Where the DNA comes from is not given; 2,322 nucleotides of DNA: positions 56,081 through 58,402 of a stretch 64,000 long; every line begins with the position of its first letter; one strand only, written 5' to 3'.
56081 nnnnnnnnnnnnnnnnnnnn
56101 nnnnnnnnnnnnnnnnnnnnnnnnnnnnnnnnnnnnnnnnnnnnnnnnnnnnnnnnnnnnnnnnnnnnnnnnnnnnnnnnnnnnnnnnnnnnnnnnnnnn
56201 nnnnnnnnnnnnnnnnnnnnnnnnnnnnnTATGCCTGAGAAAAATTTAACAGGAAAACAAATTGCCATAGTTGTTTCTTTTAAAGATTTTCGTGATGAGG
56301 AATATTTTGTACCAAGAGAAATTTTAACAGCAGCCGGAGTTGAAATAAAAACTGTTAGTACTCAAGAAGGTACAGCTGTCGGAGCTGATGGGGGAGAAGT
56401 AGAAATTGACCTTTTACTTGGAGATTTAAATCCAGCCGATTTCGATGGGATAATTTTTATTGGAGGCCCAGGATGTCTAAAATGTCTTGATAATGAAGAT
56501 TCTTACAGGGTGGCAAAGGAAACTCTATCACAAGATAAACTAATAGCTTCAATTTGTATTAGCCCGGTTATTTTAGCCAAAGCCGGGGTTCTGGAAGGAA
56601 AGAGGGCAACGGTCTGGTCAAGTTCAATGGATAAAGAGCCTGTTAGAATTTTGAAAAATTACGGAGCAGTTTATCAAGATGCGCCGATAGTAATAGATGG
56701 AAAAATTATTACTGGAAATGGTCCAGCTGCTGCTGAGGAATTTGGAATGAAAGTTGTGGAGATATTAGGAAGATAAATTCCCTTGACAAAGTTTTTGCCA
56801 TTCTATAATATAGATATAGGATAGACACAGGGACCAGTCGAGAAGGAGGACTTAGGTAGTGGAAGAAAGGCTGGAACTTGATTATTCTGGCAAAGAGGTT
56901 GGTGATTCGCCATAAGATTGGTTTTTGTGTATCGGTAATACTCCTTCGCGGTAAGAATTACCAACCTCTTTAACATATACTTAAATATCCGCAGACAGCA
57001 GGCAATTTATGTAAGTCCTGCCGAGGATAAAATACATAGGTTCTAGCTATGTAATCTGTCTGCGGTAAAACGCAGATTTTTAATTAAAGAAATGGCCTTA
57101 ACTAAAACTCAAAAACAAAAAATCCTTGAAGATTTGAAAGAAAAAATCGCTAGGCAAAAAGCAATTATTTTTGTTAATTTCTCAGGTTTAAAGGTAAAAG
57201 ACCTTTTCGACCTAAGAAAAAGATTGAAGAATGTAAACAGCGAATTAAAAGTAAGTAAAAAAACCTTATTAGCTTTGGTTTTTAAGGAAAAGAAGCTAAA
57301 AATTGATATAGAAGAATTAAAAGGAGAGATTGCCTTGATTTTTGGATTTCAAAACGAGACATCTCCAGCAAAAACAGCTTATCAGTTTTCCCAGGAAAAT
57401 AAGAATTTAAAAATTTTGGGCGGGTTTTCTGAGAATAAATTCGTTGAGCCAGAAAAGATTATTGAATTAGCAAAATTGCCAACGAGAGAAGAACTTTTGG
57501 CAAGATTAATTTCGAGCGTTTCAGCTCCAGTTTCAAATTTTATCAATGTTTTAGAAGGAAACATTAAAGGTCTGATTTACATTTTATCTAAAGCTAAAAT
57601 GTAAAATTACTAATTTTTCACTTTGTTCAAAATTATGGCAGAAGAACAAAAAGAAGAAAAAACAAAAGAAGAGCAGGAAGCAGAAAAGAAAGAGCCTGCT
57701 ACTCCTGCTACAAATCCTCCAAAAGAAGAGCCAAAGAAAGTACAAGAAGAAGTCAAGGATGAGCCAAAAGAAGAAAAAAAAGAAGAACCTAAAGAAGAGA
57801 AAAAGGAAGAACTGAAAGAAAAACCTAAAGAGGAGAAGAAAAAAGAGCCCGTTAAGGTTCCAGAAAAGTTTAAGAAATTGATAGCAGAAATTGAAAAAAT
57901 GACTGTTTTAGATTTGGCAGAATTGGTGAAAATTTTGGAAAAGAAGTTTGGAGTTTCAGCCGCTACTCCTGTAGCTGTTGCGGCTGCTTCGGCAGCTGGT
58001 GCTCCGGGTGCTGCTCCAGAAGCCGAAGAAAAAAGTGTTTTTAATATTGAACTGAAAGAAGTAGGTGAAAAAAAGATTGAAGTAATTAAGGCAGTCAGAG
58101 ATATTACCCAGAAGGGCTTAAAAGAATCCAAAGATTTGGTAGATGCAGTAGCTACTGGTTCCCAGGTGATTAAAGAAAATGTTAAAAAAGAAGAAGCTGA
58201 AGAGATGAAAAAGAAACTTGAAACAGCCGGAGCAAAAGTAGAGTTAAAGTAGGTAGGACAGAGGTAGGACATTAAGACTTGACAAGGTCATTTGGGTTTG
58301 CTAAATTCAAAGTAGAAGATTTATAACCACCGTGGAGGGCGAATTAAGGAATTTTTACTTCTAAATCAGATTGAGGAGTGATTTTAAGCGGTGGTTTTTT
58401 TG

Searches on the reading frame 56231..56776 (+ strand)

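Call 72: search_protein_families(library=pfam, proteins=[window:56231-56776:+], max_evalue=0.001)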
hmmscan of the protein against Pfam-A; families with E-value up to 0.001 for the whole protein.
window:56231-56776:+ (181 aa): 1 family
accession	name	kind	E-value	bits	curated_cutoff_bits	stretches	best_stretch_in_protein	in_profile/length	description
PF01965.30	DJ-1_PfpI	-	3.2e-36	125.1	26.6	1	11-177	3-164/165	DJ-1/PfpI family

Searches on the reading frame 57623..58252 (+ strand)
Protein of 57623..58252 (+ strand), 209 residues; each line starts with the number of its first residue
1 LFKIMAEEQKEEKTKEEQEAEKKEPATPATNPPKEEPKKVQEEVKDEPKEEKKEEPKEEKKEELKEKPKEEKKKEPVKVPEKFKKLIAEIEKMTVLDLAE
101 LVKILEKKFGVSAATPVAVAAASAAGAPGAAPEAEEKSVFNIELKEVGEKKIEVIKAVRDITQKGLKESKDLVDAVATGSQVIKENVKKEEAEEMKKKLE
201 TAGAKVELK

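Call 51: find_homologous_proteins(query=window:57623-58252:+, max_evalue=1e-20)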
Query window:57623-58252:+ (209 aa): 6349 proteins with E <= 1e-20 among 8000 candidates; the best 120 are listed.
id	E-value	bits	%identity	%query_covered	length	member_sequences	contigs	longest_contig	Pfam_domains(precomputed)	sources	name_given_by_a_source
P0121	8.2e-98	344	96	98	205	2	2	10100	PF16320.11,PF00542.25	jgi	-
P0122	5.0e-64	234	66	88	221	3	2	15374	PF16320.11,PF00542.25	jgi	-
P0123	1.0e-63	233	84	65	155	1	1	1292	PF16320.11,PF00542.25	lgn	-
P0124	1.5e-63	232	83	66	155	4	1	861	PF16320.11,PF00542.25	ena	-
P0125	8.5e-63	230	81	61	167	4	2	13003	PF16320.11,PF00542.25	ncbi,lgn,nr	ncbi:MAG: 50S ribosomal protein L7/L12 [Candidatus Pacebacteria bacterium]|nr:50S ribosomal protein 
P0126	1.6e-62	229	77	61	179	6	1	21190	PF16320.11,PF00542.25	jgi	-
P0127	5.2e-60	221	72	61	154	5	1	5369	PF16320.11,PF00542.25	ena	-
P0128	4.1e-58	214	79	61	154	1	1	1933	PF16320.11,PF00542.25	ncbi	-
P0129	4.3e-57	211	83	67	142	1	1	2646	PF16320.11,PF00542.25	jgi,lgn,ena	-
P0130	5.0e-57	211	77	70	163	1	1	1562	PF16320.11,PF00542.25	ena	-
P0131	5.3e-57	211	82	67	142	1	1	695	PF16320.11,PF00542.25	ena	-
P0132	6.6e-57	210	80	61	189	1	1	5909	PF16320.11,PF00542.25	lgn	-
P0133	1.5e-56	209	82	67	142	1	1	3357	PF16320.11,PF00542.25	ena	-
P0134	4.4e-56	208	81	67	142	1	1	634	PF16320.11,PF00542.25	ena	-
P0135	4.4e-56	208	81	67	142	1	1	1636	PF16320.11,PF00542.25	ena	-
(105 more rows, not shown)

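Call 52: find_encoding_contigs(protein=P0121, flank=1800, max_places=3)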
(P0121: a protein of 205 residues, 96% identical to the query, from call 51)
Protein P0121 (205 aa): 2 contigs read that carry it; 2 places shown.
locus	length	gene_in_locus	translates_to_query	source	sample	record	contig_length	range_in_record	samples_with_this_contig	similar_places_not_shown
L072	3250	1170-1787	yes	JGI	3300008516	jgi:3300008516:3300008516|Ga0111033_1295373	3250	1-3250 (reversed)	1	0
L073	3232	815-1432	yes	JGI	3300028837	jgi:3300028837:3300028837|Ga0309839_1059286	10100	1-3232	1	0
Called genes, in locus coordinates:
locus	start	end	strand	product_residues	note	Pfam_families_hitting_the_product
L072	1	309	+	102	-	?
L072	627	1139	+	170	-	PF00466:Ribosomal_L10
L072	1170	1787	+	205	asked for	PF16320:Ribosomal_L12_N, PF00542:Ribosomal_L12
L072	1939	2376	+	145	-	-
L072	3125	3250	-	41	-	?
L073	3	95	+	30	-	?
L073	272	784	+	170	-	PF00466:Ribosomal_L10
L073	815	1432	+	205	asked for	PF16320:Ribosomal_L12_N, PF00542:Ribosomal_L12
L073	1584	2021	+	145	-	-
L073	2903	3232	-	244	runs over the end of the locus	-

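Call 53: find_encoding_contigs(protein=P0126, flank=1800, max_places=2)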
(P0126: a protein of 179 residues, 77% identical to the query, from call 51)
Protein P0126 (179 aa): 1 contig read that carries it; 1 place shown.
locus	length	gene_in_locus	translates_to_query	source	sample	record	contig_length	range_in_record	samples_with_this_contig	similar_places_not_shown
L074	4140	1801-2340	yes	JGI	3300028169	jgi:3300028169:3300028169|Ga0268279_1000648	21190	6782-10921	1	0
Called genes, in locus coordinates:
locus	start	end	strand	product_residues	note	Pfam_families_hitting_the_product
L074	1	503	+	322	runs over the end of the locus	PF02618:YceG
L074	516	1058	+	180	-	PF01965:DJ-1_PfpI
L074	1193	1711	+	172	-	PF00466:Ribosomal_L10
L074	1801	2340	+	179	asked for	PF16320:Ribosomal_L12_N, PF00542:Ribosomal_L12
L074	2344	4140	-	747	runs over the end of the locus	-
